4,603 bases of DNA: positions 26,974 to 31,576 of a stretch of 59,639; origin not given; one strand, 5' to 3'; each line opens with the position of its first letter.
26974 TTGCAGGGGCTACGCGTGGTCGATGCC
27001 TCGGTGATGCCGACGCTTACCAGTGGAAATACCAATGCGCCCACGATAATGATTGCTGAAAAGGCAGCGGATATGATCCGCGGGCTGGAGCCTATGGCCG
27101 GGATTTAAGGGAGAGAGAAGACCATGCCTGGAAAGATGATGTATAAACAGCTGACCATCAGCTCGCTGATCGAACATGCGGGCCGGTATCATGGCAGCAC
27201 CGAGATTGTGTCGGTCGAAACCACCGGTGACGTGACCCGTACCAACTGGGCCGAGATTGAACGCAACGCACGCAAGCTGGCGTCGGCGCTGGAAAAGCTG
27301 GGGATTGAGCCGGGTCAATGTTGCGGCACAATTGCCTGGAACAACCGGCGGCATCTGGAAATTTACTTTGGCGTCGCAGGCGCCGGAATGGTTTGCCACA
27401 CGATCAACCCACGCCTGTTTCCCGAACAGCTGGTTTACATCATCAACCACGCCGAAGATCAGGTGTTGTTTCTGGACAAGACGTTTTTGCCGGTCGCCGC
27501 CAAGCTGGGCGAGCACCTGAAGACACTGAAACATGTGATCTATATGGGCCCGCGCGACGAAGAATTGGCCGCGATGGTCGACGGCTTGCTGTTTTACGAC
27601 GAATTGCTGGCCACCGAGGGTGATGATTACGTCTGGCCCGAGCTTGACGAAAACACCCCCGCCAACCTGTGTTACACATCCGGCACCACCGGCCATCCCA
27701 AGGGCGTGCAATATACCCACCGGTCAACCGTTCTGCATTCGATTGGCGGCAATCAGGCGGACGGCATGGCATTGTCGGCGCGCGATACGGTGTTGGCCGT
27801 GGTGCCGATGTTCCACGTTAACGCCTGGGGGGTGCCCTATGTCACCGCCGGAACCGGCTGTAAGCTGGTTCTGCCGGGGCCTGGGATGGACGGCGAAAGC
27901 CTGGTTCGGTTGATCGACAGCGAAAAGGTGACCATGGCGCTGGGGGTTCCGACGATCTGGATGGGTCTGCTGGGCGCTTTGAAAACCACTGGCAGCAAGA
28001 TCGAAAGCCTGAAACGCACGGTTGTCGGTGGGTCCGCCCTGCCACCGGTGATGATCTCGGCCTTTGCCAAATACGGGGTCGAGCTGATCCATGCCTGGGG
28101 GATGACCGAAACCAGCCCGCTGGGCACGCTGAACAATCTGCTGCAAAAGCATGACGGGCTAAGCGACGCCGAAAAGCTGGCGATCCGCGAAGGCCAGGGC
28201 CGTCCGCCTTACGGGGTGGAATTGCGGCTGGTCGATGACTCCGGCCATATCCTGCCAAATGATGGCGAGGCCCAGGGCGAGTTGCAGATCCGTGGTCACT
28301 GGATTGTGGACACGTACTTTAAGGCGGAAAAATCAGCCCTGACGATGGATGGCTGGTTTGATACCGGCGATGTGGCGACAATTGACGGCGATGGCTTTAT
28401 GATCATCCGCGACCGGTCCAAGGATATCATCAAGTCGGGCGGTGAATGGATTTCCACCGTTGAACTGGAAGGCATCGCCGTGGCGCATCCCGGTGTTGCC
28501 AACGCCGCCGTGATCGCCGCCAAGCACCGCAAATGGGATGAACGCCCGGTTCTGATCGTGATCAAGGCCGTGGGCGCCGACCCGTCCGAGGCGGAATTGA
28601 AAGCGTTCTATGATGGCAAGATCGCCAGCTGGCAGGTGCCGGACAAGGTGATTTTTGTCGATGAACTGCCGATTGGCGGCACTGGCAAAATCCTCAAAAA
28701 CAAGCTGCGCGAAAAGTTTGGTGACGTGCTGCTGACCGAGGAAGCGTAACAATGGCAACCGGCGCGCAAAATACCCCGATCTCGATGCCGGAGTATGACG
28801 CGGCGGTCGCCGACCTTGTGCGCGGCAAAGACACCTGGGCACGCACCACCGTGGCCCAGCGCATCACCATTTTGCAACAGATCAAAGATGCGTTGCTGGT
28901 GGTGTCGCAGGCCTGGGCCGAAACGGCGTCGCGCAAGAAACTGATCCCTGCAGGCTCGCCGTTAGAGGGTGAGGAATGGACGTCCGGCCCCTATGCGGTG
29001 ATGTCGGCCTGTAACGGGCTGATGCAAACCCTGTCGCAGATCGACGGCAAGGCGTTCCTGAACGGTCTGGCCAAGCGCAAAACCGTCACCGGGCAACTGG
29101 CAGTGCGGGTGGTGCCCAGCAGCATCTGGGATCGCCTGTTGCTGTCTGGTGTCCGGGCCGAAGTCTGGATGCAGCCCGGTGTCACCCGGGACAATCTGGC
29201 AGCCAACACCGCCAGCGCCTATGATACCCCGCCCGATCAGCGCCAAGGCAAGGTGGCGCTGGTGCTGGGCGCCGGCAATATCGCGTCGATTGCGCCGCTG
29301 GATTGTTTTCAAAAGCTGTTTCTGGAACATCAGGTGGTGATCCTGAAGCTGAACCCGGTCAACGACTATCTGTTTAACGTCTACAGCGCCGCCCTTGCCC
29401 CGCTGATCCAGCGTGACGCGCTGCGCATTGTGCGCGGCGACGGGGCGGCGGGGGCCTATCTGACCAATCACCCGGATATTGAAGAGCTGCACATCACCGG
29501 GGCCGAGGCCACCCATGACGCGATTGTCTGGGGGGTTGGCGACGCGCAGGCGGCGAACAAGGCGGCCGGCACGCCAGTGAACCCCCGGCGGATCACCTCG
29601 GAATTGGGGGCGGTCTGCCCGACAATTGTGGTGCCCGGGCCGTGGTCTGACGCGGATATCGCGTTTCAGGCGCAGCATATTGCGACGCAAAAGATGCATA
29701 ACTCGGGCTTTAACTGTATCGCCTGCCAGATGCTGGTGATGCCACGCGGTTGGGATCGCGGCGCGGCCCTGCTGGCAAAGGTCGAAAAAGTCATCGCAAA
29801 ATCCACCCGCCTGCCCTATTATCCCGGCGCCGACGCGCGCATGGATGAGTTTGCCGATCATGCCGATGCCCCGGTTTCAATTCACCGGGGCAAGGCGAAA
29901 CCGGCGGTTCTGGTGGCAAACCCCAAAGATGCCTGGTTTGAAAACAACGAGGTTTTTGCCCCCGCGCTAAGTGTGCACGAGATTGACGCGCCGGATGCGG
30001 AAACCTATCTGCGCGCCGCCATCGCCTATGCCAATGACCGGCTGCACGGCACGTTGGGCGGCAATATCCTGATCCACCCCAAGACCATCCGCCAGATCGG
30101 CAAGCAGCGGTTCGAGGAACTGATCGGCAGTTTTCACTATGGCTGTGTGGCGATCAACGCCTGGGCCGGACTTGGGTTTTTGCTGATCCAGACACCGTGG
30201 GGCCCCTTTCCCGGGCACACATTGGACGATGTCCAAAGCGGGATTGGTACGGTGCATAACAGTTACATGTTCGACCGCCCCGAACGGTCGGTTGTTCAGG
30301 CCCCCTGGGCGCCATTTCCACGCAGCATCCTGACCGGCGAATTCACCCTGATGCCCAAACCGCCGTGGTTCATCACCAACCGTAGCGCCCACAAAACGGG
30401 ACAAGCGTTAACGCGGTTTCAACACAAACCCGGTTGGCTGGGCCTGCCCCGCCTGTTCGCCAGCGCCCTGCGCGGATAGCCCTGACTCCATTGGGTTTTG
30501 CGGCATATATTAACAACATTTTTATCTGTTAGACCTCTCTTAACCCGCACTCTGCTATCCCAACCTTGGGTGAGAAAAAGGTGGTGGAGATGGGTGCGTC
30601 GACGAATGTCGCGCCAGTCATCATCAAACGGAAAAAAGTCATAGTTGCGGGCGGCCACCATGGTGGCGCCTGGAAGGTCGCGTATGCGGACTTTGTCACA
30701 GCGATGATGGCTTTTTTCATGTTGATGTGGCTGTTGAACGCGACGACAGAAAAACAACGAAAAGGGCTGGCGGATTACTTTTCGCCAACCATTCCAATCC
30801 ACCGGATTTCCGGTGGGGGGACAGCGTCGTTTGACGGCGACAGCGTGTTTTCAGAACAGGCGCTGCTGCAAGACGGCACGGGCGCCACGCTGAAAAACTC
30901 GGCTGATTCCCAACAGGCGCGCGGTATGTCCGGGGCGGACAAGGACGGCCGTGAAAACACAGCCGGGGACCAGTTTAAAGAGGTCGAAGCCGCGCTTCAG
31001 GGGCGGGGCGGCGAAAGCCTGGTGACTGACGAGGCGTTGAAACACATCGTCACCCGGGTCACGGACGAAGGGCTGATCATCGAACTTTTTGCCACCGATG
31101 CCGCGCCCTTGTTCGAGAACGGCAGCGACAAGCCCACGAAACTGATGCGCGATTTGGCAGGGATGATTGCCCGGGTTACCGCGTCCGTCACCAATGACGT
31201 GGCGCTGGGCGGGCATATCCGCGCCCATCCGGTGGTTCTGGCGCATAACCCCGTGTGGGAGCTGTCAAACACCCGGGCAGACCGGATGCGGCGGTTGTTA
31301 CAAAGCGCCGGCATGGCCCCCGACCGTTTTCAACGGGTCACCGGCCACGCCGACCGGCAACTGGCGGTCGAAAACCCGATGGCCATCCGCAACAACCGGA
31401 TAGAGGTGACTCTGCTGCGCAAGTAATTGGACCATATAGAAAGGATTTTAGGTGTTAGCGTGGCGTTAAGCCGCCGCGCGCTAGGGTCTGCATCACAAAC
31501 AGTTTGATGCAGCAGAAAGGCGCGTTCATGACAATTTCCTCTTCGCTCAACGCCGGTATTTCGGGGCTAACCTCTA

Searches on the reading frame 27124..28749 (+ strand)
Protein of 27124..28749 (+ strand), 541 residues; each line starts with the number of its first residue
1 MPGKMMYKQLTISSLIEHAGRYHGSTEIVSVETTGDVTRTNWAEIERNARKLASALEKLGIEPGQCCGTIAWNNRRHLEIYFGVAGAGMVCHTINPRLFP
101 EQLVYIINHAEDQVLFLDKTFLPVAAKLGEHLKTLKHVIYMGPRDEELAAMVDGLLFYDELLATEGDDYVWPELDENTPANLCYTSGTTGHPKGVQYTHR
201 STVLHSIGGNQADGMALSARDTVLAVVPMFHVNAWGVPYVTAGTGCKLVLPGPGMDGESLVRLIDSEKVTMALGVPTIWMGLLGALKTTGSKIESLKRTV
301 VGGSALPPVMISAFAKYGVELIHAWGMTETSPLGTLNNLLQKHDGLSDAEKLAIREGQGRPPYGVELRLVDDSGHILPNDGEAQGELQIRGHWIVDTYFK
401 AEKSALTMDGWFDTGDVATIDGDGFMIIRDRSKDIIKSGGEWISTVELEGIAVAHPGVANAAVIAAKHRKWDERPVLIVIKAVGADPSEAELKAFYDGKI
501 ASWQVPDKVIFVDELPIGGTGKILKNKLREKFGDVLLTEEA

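Call 69: search_protein_families(library=pfam, proteins=[window:27124-28749:+], max_evalue=0.000001)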
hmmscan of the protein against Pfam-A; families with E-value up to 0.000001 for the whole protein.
window:27124-28749:+ (541 aa): 2 families
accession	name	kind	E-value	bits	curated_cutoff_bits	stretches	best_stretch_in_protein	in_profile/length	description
PF00501.34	AMP-binding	-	1e-71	242.2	29.9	1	18-399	4-384/384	AMP-binding enzyme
PF13193.12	AMP-binding_C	-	5.5e-15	56.5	24.5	1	447-522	1-76/76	AMP-binding enzyme C-terminal domain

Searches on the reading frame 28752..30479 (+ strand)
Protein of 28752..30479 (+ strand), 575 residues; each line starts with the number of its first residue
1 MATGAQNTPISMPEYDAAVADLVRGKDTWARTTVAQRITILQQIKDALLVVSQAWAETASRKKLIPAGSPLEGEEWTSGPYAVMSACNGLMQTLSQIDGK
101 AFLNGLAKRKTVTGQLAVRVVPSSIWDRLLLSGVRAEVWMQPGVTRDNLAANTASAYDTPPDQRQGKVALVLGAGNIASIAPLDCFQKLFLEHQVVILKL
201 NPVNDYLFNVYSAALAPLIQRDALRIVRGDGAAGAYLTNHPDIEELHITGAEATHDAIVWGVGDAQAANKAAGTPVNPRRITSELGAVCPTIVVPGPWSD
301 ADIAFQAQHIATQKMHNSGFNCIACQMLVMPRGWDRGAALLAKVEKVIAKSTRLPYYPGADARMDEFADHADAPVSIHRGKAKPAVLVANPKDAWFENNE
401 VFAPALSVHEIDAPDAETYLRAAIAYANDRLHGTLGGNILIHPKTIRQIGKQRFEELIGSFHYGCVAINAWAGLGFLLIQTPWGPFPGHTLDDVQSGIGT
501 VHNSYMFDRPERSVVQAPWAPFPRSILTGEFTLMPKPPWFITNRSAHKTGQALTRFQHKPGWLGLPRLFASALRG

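Call 69: search_protein_families(library=pfam, proteins=[window:28752-30479:+], max_evalue=0.000001)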
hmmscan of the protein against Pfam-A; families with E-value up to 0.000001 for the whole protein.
window:28752-30479:+ (575 aa): 1 family
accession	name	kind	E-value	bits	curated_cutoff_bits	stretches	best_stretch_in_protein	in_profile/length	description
PF00171.27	Aldedh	-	9.2e-13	48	23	1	221-333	183-280/461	Aldehyde dehydrogenase family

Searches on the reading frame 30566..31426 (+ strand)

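Call 69: search_protein_families(library=pfam, proteins=[window:30566-31426:+], max_evalue=0.000001)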
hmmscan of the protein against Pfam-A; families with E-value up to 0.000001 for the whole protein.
window:30566-31426:+ (286 aa): 1 family
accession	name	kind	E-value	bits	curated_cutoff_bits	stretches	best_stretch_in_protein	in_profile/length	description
PF13677.11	MotB_plug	-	2.1e-19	69.3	24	1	23-74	5-56/58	Membrane MotB of proton-channel complex MotA/MotB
